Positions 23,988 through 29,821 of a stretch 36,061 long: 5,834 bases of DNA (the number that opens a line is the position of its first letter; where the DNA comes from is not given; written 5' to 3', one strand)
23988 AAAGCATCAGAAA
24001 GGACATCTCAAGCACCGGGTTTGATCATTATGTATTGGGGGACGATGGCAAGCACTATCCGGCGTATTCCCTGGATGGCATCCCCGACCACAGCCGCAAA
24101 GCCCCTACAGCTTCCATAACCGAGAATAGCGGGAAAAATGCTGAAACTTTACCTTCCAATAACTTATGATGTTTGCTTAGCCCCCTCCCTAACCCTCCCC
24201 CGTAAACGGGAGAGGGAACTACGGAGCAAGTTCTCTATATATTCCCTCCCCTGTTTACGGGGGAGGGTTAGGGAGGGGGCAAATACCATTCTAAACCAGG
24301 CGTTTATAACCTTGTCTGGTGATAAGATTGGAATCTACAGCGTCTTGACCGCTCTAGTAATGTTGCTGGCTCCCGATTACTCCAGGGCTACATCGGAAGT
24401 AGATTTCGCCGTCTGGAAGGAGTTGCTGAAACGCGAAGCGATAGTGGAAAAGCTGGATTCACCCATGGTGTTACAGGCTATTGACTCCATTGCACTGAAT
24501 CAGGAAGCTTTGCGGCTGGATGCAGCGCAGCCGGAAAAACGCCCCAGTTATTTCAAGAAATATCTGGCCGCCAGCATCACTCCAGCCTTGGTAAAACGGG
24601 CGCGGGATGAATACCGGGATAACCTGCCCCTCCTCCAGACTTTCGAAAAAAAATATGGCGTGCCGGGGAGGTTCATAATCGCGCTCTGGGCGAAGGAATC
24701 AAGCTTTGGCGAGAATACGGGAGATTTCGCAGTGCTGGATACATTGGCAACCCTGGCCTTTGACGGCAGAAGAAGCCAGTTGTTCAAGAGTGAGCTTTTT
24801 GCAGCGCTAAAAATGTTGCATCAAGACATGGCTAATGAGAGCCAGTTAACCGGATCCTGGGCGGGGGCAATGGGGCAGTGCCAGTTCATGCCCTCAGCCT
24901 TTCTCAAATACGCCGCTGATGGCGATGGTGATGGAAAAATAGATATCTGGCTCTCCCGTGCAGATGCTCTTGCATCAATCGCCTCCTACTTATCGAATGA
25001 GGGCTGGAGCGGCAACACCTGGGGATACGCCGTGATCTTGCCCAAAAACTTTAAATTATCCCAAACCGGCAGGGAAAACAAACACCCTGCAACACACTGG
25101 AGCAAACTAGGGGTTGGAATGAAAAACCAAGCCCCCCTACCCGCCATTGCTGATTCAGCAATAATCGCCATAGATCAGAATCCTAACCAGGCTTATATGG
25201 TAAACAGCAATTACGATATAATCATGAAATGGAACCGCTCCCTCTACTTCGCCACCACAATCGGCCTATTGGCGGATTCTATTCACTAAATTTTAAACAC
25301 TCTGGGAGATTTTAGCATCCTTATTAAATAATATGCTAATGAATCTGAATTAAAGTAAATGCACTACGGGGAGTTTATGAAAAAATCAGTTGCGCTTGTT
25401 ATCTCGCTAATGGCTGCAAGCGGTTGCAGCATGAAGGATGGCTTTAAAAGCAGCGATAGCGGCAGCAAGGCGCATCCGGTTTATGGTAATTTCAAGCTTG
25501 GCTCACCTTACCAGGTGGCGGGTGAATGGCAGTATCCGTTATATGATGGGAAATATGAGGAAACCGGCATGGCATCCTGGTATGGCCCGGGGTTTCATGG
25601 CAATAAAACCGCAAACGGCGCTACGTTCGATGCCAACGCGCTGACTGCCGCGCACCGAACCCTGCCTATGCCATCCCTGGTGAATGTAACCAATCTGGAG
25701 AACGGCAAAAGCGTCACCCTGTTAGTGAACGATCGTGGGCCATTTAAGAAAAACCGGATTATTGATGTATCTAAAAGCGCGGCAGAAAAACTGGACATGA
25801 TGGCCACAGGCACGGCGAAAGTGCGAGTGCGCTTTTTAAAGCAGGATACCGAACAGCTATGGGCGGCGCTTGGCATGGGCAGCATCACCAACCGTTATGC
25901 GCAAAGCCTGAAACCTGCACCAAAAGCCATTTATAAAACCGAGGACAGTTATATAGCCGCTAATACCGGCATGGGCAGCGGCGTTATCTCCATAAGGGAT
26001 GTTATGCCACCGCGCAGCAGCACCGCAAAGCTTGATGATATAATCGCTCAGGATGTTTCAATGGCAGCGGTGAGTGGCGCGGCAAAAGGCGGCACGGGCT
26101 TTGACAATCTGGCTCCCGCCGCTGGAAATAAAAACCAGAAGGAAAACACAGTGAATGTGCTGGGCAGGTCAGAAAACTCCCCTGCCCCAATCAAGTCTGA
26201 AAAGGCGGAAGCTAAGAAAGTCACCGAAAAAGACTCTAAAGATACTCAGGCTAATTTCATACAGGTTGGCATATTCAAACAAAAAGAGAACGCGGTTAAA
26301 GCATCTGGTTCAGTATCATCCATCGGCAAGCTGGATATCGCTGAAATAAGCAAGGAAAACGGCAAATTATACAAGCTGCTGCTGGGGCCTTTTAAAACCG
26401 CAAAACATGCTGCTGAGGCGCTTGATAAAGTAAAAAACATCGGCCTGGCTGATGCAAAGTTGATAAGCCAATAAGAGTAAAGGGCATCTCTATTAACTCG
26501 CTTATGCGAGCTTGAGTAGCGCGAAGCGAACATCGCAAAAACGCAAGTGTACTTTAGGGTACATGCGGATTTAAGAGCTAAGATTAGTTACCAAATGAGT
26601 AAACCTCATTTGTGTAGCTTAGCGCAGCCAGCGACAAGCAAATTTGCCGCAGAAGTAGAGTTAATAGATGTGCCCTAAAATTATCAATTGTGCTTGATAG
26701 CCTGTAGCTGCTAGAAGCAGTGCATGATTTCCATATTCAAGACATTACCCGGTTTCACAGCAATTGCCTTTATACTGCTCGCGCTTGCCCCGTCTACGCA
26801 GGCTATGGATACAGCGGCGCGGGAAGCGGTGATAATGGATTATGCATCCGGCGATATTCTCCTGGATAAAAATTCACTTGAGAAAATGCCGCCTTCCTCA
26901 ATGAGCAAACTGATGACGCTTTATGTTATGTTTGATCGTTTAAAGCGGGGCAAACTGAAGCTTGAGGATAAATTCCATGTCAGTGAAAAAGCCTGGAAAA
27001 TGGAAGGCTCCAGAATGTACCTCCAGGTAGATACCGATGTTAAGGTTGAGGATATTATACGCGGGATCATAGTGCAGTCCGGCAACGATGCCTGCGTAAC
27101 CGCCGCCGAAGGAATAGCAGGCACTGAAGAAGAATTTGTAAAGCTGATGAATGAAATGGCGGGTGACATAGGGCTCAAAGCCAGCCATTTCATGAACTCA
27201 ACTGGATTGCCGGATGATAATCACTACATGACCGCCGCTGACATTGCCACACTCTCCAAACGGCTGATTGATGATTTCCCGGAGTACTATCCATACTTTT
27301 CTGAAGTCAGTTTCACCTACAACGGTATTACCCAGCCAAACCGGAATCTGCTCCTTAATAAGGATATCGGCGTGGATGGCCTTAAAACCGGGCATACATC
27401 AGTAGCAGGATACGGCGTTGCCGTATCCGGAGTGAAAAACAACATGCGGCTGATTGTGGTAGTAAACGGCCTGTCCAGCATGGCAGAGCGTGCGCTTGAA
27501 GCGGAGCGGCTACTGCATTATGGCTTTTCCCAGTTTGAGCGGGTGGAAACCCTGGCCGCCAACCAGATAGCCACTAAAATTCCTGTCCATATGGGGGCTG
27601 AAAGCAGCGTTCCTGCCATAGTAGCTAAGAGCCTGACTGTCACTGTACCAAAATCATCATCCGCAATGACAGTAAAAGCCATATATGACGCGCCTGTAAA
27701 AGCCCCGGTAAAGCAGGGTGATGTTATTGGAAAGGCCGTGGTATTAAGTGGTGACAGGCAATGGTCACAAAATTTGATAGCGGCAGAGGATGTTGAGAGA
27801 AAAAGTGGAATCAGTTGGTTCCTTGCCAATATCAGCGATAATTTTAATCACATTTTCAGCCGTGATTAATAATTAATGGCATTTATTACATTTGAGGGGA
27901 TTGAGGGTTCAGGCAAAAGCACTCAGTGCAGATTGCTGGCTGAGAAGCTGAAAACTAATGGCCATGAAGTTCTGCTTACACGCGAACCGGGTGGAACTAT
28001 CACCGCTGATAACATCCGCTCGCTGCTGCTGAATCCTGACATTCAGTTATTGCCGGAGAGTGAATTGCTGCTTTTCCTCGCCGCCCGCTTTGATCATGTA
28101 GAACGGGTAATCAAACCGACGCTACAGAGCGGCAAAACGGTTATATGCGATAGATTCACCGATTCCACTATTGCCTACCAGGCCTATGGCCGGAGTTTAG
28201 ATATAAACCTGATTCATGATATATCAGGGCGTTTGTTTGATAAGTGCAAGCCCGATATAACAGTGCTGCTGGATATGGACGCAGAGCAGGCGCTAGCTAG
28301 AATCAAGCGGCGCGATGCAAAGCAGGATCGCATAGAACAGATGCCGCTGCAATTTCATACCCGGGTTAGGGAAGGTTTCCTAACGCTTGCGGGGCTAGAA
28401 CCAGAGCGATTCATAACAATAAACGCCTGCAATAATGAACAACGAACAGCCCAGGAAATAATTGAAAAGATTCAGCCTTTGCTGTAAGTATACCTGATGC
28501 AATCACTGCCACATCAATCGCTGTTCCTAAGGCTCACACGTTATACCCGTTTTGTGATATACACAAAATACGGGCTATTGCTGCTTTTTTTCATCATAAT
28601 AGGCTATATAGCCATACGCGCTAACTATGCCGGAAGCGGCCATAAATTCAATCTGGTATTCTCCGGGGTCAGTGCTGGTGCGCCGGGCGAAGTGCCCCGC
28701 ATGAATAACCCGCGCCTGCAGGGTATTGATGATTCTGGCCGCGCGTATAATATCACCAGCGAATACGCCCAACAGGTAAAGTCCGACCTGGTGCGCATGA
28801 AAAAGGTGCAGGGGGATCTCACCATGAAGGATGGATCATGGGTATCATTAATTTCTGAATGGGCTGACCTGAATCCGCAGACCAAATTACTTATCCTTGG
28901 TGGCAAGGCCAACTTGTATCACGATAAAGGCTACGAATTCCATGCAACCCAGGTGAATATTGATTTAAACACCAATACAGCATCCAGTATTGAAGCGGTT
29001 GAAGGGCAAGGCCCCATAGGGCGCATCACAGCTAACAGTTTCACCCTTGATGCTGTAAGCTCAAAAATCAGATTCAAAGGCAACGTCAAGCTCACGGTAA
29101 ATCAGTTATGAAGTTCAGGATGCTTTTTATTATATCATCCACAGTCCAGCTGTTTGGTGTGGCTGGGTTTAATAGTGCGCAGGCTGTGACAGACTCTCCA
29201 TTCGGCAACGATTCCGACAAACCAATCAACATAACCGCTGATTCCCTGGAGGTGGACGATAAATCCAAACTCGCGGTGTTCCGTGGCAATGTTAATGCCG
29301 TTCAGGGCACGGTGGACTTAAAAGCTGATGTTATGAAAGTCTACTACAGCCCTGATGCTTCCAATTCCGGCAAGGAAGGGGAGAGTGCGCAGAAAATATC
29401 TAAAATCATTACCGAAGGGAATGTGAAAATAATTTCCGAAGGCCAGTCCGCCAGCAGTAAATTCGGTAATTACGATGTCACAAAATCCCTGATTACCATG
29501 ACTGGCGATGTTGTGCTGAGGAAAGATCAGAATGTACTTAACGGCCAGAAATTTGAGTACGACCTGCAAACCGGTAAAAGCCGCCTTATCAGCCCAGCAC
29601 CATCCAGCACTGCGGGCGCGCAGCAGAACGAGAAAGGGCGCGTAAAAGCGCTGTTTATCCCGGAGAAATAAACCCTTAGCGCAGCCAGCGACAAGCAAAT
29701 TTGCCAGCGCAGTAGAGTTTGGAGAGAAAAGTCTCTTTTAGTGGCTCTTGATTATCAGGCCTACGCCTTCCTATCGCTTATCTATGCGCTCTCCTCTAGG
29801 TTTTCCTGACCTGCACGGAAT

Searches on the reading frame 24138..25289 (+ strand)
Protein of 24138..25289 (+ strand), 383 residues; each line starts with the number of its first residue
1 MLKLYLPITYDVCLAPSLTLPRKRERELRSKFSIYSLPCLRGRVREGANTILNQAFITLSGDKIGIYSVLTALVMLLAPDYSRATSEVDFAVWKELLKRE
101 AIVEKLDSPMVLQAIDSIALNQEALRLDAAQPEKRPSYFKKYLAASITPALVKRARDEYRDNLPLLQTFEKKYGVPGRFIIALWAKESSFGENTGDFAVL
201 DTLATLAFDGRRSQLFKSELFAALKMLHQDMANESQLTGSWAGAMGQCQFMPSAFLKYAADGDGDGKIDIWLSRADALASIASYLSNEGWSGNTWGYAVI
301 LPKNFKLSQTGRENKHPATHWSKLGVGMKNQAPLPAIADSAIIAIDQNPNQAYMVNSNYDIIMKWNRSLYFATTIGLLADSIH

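Call 34: search_protein_families(library=pfam, proteins=[window:24138-25289:+], max_evalue=0.001)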
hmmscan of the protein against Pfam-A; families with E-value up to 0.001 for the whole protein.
window:24138-25289:+ (383 aa): 1 family
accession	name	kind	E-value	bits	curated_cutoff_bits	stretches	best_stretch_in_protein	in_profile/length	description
PF13406.11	SLT_2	-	5.1e-90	302.1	24.3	1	90-380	2-292/292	Transglycosylase SLT domain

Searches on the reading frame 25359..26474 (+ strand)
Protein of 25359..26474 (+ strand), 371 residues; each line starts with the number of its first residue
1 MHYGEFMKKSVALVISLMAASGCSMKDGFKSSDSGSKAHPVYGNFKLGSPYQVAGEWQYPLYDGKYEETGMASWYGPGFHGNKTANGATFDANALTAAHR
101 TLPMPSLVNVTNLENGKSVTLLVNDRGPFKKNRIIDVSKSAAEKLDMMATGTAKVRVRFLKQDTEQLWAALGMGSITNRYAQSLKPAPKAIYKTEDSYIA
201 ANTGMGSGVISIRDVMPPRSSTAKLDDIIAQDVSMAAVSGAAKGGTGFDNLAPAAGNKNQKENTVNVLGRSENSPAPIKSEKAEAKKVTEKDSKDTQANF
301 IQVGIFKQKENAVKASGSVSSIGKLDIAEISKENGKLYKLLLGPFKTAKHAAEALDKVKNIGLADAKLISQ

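Call 34: search_protein_families(library=pfam, proteins=[window:25359-26474:+], max_evalue=0.001)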
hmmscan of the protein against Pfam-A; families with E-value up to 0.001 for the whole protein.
window:25359-26474:+ (371 aa): 2 families
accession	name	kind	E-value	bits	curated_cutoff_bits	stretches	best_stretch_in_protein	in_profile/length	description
PF03330.24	DPBB_1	-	2e-24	86.1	28.8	1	68-157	2-83/83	Lytic transglycolase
PF05036.18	SPOR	-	2.1e-08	34.8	21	1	300-362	6-69/76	SPOR domain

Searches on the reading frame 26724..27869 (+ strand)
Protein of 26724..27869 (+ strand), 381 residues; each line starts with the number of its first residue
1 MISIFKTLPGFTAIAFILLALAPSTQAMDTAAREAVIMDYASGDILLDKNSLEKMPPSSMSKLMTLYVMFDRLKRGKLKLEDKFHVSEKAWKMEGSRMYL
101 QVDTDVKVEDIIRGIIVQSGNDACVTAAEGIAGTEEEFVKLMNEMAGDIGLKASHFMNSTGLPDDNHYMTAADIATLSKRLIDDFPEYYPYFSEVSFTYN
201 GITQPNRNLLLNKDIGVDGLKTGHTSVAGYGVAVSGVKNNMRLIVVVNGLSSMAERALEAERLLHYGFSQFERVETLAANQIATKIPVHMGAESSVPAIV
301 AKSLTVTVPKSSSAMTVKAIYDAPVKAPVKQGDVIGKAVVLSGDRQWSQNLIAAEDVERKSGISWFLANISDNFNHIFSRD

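Call 34: search_protein_families(library=pfam, proteins=[window:26724-27869:+], max_evalue=0.001)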
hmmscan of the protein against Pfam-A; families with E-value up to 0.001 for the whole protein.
window:26724-27869:+ (381 aa): 3 families
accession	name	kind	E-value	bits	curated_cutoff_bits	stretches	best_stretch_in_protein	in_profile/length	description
PF00768.25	Peptidase_S11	-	1.9e-69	234.2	27.6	1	25-248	5-235/239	D-alanyl-D-alanine carboxypeptidase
PF07943.18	PBP5_C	-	7.1e-15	55.4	21.2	1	271-359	1-91/91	Penicillin-binding protein 5, C-terminal domain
PF13354.11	Beta-lactamase2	-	8.1e-11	42.1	22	1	37-182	4-147/214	Beta-lactamase enzyme family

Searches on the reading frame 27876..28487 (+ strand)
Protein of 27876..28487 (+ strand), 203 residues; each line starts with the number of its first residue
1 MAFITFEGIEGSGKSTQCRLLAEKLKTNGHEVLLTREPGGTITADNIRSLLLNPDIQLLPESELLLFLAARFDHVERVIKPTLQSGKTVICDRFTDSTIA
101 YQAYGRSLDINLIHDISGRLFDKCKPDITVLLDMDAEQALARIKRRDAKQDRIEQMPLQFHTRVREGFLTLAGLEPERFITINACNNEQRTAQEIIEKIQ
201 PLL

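Call 34: search_protein_families(library=pfam, proteins=[window:27876-28487:+], max_evalue=0.001)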
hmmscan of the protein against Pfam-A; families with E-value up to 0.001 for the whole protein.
window:27876-28487:+ (203 aa): 7 families
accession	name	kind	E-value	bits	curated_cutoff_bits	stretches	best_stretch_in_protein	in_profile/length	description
PF02223.23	Thymidylate_kin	-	2.9e-56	190.5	27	1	6-195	1-185/185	Thymidylate kinase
PF13207.12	AAA_17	-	9e-07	29.7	27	0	8-26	2-20/136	AAA domain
PF13521.12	AAA_28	-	1.5e-06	29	27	1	4-104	2-92/164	AAA domain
PF13238.12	AAA_18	-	2.7e-06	28.3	29.4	1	4-153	1-118/128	AAA domain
PF13401.12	AAA_22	-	3e-05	24.8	27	0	3-52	7-55/130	AAA domain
PF01712.25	dNK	-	0.00012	22.3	27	0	4-168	1-163/203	Deoxynucleoside kinase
PF13671.12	AAA_33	-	0.00032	21.4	27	0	5-163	3-135/143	AAA domain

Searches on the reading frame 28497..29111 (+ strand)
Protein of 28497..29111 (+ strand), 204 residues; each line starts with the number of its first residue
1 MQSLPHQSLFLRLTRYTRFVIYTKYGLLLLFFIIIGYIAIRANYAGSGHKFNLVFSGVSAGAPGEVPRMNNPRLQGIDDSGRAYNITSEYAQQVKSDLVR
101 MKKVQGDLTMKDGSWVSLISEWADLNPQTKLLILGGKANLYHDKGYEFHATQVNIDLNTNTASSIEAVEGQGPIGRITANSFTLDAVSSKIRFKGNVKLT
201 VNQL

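Call 34: search_protein_families(library=pfam, proteins=[window:28497-29111:+], max_evalue=0.001)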
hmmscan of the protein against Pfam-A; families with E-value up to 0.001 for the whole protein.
window:28497-29111:+ (204 aa): 1 family
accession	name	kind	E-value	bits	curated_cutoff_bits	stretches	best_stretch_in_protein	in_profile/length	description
PF06835.18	LptC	-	8.8e-08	32.4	21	1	69-198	36-171/175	Lipopolysaccharide-assembly, LptC-related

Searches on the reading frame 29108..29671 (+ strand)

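Call 34: search_protein_families(library=pfam, proteins=[window:29108-29671:+], max_evalue=0.001)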
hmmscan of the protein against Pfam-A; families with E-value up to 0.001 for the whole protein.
window:29108-29671:+ (187 aa): 2 families
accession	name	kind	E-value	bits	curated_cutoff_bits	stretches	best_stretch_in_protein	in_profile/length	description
PF03968.19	LptD_N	-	1.5e-22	80.4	20.4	1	41-156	1-112/113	LptA/(LptD N-terminal domain) LPS transport protein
PF06835.18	LptC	-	1.3e-05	25.3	21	0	87-162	88-168/175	Lipopolysaccharide-assembly, LptC-related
